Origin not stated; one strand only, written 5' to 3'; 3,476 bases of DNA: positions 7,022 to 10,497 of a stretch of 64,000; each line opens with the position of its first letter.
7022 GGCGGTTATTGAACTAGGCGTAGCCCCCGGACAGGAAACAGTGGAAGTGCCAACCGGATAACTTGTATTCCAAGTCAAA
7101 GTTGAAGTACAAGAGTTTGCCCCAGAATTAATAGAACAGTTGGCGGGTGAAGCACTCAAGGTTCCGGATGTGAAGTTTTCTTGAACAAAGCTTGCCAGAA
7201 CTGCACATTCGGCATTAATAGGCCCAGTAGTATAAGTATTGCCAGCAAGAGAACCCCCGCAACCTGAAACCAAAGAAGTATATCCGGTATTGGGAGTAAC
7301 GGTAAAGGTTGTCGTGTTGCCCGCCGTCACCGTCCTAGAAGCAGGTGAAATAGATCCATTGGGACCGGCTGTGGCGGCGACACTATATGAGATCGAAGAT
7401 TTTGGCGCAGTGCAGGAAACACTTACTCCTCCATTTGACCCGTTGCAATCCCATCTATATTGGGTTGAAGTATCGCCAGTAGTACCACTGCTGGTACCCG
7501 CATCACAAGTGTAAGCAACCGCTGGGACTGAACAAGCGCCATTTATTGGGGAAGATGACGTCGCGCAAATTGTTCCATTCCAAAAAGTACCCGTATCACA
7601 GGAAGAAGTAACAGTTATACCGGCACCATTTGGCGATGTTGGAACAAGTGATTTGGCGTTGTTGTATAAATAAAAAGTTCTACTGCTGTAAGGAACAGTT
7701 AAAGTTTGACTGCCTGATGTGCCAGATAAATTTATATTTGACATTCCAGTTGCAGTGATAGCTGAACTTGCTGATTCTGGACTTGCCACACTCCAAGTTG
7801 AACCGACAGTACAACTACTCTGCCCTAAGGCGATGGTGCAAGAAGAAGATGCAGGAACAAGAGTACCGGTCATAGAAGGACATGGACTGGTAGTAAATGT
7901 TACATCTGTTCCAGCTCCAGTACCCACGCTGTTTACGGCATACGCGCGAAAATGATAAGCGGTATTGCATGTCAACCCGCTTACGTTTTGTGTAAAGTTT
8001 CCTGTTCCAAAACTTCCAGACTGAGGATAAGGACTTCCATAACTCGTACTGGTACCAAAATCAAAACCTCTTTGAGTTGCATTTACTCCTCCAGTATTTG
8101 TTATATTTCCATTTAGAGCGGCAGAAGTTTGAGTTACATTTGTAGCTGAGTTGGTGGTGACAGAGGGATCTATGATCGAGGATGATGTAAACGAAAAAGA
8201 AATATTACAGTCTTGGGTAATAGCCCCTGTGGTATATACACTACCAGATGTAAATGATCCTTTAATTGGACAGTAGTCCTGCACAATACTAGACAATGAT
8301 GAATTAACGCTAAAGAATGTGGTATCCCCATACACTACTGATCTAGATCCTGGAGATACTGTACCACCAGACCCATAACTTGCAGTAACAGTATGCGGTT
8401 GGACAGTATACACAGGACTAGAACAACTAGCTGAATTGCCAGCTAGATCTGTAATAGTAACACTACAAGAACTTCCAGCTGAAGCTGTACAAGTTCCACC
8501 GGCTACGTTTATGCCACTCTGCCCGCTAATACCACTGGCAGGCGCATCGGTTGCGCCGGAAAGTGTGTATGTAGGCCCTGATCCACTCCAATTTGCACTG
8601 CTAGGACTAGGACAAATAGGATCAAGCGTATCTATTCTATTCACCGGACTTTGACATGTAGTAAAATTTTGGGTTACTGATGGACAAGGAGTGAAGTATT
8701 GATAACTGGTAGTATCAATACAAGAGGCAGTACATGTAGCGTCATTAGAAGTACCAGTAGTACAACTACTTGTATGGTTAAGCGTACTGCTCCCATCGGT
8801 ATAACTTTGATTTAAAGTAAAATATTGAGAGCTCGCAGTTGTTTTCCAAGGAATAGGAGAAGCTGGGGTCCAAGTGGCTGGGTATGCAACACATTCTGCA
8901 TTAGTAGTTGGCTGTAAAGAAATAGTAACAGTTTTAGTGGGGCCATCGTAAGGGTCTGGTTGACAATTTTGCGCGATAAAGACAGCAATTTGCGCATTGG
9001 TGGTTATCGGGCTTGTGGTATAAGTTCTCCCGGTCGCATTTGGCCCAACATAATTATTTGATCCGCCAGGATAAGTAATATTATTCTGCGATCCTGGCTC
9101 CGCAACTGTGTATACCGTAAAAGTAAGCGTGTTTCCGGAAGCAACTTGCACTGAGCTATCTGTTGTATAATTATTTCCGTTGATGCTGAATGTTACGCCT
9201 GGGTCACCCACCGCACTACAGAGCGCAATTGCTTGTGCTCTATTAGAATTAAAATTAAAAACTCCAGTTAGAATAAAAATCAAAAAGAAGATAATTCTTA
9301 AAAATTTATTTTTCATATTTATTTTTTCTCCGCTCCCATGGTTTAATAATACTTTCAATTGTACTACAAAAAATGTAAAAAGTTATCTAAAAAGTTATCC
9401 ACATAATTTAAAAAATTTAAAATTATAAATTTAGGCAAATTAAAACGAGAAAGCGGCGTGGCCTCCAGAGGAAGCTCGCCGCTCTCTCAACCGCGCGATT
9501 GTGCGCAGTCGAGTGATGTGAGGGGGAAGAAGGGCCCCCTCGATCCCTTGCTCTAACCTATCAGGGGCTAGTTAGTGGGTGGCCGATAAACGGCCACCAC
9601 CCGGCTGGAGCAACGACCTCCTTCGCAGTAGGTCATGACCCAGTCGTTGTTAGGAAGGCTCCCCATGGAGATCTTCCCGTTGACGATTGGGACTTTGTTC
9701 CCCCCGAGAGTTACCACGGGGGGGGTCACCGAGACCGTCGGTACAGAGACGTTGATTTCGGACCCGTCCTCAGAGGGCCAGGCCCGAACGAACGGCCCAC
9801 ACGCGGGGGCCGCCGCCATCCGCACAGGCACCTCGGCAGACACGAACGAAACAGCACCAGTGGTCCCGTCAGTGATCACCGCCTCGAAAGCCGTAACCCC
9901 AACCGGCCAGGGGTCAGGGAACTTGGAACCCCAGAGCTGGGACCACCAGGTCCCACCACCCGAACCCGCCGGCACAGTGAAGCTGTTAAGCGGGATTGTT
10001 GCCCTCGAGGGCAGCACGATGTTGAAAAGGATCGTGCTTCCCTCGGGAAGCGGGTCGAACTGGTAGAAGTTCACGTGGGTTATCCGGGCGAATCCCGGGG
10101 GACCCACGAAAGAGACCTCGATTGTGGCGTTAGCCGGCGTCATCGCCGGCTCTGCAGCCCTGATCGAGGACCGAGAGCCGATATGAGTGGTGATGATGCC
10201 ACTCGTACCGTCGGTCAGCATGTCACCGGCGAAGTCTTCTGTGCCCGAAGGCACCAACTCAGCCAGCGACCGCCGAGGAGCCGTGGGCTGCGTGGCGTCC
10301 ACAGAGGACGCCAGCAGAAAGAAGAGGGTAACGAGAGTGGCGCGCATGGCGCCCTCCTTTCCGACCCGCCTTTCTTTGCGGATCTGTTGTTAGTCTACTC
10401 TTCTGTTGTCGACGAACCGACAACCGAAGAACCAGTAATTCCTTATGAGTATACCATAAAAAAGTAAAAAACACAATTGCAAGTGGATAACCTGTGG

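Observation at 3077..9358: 2,080-aa highly modular Cys-containing surface protein encoded immediately upstream of pilB-pilC on the same strand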

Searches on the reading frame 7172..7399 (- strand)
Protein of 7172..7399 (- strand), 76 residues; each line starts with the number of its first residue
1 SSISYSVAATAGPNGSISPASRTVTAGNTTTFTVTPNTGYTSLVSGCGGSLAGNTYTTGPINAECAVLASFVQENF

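Call 19: search_protein_families(library=pfam, proteins=[window:7172-7399:-], max_evalue=1)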
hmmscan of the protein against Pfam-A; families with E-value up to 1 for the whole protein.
seq(76 aa): 4 families
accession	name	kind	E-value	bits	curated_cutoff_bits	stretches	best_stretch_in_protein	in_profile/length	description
PF18998.6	Flg_new_2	-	7.3e-06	26.3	23.6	1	5-72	1-70/73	Divergent InlB B-repeat domain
PF19190.6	BACON_2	-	0.027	14.8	25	1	2-48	32-77/94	Viral BACON domain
PF13004.13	BACON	-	0.13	12.7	25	1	17-41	14-37/61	Putative binding domain, N-terminal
PF03391.21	Nepo_coat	-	0.15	12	22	1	14-66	33-83/167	Nepovirus coat protein, central domain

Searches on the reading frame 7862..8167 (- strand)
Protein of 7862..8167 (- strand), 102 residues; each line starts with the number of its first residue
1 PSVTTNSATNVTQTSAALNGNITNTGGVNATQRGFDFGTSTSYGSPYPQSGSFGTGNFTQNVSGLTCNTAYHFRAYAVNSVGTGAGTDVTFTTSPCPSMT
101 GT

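Call 19: search_protein_families(library=pfam, proteins=[window:7862-8167:-], max_evalue=1)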
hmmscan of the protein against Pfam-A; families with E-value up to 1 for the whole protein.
seq(102 aa): 2 families
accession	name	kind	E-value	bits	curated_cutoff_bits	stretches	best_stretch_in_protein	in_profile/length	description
PF00041.27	fn3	-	0.0055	17.3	25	1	60-90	51-81/84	Fibronectin type III domain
PF16893.11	fn3_2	-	0.33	11.6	27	0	57-84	53-80/89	Fibronectin type III domain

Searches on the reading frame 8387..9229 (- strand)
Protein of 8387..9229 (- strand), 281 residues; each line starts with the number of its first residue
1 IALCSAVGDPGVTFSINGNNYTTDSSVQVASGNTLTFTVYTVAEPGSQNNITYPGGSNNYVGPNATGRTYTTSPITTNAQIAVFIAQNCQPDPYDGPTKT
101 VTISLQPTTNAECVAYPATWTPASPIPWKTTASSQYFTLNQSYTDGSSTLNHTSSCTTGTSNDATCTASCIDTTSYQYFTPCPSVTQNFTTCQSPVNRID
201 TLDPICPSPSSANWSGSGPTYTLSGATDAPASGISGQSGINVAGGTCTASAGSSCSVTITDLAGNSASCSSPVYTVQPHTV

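Call 19: search_protein_families(library=pfam, proteins=[window:8387-9229:-], max_evalue=1)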
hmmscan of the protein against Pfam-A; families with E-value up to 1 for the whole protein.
seq(281 aa): 1 family
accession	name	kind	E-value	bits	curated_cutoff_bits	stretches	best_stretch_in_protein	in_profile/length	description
PF13891.11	zf-C3Hc3H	-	0.27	12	27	1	172-207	24-59/62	Potential DNA-binding domain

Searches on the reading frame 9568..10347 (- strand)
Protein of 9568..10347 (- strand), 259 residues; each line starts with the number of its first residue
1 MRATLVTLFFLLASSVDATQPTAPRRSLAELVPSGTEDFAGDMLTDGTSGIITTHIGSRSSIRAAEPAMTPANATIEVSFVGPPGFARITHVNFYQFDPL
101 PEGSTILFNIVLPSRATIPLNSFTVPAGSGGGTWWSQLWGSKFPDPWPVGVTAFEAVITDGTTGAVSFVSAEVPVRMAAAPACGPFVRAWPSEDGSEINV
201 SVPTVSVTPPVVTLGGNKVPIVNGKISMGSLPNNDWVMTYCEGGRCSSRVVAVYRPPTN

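Call 5: search_protein_families(library=pfam, proteins=[window:9568-10347:-], max_evalue=0.01)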
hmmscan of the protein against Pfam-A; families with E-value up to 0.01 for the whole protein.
window:9568-10347:- (259 aa): 0 families

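Call 12: search_protein_families(library=ncbifam, proteins=[window:9568-10347:-], max_evalue=0.01)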
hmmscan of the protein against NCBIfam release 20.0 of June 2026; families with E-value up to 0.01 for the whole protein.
window:9568-10347:- (259 aa): 0 families

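Call 58: find_homologous_proteins(query=window:9568-10347:-)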
Query window:9568-10347:- (259 aa): 1 proteins with E <= 0.001 among 1474 candidates.
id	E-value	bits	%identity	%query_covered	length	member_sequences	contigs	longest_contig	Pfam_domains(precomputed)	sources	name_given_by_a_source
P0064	9.4e-168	574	100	100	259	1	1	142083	-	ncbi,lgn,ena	-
